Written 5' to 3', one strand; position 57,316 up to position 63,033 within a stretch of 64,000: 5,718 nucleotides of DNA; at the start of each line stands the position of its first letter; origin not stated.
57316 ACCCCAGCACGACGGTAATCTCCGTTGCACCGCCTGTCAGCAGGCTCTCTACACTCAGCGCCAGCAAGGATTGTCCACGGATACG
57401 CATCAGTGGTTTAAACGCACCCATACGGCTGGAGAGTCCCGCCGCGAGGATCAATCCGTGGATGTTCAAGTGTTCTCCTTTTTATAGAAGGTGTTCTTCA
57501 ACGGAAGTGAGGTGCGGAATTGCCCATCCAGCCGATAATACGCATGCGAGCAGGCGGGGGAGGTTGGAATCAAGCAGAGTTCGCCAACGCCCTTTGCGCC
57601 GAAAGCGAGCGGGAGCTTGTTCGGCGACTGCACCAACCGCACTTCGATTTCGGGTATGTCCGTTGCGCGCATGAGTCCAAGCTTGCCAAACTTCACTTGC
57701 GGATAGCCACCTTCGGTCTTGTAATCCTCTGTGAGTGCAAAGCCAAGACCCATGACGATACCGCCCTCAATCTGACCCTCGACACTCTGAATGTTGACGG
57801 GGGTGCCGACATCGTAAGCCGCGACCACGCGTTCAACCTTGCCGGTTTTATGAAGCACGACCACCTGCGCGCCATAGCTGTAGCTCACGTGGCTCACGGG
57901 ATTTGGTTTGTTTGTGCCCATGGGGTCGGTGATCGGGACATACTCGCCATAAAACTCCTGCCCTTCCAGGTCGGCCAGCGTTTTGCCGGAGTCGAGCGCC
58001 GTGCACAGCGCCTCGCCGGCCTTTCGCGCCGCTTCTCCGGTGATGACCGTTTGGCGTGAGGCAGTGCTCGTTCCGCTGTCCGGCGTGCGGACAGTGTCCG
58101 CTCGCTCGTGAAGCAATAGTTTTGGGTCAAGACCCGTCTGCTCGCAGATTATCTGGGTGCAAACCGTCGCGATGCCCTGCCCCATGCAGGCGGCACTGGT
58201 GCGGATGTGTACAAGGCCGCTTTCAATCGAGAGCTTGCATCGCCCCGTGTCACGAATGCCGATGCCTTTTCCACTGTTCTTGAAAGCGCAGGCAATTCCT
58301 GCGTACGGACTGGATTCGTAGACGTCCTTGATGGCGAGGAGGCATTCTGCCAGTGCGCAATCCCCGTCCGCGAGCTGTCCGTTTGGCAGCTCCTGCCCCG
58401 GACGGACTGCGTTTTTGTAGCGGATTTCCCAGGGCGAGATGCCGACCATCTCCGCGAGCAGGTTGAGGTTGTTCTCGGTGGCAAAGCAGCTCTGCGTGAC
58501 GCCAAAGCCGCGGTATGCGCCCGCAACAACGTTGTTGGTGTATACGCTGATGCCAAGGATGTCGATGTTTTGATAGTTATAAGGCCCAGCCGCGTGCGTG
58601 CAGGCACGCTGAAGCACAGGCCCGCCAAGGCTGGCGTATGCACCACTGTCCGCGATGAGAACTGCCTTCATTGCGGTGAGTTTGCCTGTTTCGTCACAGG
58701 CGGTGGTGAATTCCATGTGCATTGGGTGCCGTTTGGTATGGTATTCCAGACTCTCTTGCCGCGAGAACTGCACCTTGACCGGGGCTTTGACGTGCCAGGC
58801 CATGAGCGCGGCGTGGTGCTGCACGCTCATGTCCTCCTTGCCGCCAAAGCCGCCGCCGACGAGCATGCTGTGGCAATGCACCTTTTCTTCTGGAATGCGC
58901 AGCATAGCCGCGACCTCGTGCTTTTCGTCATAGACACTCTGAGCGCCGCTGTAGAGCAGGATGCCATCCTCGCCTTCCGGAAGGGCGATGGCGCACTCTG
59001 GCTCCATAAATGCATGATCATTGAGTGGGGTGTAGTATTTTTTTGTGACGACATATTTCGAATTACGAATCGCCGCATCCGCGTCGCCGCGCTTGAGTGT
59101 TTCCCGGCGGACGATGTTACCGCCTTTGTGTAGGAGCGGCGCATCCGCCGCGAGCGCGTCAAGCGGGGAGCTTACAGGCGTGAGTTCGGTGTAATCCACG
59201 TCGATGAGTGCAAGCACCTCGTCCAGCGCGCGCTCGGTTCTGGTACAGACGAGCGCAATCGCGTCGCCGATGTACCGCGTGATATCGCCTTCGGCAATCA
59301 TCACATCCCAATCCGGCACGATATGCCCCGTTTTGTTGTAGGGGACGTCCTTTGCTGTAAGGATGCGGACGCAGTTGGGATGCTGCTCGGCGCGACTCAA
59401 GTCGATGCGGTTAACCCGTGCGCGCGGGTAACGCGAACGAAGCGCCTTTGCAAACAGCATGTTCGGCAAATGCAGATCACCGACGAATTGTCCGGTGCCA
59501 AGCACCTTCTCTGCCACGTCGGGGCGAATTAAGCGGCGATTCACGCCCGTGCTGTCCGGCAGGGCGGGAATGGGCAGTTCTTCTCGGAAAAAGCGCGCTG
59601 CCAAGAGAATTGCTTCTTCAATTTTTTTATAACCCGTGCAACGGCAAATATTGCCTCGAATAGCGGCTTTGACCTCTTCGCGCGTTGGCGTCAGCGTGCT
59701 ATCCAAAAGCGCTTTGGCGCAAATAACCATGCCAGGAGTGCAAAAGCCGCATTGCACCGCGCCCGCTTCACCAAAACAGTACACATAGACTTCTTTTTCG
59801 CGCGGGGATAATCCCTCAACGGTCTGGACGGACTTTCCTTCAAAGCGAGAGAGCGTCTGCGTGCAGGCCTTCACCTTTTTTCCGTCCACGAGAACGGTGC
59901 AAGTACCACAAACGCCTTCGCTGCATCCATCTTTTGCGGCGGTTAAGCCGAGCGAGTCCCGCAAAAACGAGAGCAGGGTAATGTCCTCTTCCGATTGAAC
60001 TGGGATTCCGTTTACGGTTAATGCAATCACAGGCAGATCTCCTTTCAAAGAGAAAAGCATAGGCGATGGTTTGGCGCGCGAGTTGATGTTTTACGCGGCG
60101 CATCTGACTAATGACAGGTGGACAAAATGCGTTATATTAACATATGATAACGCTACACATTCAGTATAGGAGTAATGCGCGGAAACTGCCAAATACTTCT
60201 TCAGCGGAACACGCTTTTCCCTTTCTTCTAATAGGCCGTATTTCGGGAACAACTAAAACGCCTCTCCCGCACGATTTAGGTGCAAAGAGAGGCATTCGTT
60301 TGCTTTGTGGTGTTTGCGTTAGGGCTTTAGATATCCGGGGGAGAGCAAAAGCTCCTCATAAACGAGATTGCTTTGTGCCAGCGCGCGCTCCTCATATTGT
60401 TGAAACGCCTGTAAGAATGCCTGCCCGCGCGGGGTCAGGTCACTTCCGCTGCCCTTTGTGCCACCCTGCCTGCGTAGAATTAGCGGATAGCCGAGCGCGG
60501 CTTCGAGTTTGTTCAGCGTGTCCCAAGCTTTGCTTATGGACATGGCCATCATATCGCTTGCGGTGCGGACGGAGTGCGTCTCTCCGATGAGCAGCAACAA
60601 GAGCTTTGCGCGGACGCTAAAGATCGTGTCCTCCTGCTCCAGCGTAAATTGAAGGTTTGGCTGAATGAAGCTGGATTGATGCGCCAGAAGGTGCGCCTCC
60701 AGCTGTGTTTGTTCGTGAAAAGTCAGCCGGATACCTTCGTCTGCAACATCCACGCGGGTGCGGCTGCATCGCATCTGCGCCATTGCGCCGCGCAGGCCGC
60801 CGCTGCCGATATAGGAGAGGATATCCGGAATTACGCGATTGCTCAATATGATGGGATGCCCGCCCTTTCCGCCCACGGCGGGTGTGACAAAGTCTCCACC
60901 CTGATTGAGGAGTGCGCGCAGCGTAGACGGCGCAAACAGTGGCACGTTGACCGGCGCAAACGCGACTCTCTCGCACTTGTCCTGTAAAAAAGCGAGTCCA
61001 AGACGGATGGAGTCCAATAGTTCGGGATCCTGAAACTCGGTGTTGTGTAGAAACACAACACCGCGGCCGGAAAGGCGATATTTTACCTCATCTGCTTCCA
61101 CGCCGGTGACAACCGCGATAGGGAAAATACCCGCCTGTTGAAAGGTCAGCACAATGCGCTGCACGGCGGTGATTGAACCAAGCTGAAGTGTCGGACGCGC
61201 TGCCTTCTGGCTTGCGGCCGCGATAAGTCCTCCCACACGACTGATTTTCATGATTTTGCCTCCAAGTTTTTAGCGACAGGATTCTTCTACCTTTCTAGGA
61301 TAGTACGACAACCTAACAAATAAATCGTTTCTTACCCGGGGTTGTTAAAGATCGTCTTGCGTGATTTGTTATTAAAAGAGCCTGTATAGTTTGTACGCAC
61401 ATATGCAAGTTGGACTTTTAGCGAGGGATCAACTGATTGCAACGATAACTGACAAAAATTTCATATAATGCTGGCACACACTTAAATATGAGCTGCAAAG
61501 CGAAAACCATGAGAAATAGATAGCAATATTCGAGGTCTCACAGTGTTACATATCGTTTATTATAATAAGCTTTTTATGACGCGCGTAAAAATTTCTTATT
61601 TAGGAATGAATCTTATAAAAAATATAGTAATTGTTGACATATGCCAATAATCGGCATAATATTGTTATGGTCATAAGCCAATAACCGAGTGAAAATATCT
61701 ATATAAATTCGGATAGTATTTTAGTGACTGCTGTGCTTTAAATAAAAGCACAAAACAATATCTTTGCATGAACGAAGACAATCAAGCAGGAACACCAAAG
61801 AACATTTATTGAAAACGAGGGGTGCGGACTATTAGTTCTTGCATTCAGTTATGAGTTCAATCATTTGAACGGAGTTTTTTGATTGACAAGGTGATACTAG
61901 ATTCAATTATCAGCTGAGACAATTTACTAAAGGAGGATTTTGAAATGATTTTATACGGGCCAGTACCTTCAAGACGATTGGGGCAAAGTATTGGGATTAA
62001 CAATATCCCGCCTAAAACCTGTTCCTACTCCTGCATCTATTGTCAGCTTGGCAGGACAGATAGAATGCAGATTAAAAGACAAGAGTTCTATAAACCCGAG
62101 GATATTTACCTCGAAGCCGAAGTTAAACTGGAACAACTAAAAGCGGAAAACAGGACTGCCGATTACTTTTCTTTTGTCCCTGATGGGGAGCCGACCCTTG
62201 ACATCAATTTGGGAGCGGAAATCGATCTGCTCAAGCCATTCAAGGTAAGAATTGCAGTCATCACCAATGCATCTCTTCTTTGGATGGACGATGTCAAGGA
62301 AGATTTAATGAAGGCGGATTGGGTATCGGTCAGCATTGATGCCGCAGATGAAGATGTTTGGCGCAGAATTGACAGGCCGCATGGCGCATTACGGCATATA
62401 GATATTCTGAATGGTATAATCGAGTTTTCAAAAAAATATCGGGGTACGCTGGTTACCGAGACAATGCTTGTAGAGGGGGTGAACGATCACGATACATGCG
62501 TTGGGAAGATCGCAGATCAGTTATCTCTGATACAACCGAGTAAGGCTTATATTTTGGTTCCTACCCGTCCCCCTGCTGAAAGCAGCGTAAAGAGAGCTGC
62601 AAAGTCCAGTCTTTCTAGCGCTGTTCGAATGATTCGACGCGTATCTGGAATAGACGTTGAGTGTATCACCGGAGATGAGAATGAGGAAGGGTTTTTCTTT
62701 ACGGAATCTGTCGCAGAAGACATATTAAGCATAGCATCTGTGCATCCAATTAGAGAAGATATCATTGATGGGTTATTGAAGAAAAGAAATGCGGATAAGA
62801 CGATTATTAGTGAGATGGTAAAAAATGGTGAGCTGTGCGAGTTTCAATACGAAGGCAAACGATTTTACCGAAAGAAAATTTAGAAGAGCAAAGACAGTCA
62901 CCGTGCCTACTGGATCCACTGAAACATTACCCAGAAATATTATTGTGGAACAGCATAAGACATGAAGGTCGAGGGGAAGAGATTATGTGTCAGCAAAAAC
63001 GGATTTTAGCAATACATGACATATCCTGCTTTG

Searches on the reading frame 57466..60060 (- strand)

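Call 92: search_protein_families(library=pfam, proteins=[window:57466-60060:-], max_evalue=0.01)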
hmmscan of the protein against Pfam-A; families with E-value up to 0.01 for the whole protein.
window:57466-60060:- (864 aa): 6 families
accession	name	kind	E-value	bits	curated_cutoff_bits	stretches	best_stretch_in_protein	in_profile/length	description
PF02738.23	MoCoBD_1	-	1.1e-69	234.7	27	1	313-551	6-244/244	Molybdopterin cofactor-binding domain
PF20256.3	MoCoBD_2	-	7.7e-32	111.3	27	1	588-803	28-283/283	Molybdopterin cofactor-binding domain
PF01799.25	Fer2_2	-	9.7e-25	86.9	30.3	1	80-151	1-74/75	[2Fe-2S] binding domain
PF01315.27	Ald_Xan_dh_C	-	1.1e-16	61.5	31.3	1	188-293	2-109/110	Aldehyde oxidase and xanthine dehydrogenase, a/b hammerhead domain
PF13085.11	Fer2_3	-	1.9e-07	31.5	27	1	43-83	49-88/107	2Fe-2S iron-sulfur cluster binding domain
PF00111.32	Fer2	-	6.6e-06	26.4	21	1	16-66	3-55/77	2Fe-2S iron-sulfur cluster binding domain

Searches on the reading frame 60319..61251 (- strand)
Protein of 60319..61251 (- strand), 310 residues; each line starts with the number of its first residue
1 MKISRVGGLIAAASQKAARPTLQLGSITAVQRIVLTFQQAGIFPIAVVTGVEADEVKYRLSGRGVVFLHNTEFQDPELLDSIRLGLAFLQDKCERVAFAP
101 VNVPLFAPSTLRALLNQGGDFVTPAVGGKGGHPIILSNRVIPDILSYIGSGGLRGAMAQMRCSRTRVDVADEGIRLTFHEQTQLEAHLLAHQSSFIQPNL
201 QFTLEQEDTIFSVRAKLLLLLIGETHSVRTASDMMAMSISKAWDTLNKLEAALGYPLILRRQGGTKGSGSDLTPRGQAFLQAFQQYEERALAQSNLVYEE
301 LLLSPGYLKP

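Call 92: search_protein_families(library=pfam, proteins=[window:60319-61251:-], max_evalue=0.01)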
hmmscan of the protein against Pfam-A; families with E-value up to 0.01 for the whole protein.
window:60319-61251:- (310 aa): 2 families
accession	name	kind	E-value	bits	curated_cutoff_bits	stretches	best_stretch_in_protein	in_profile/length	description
PF12804.13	NTP_transf_3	-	2.9e-15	57.2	27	1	19-160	16-157/160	MobA-like NTP transferase domain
PF00126.33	HTH_1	-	2.1e-06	28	26.6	1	220-277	8-60/60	Bacterial regulatory helix-turn-helix protein, lysR family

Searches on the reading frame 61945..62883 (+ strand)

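Call 92: search_protein_families(library=pfam, proteins=[window:61945-62883:+], max_evalue=0.01)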
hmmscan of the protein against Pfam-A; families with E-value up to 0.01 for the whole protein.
window:61945-62883:+ (312 aa): 1 family
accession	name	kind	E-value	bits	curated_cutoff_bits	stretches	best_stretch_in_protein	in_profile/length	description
PF04055.27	Radical_SAM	-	2.1e-14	54.5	29.5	1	23-183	4-158/166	Radical SAM superfamily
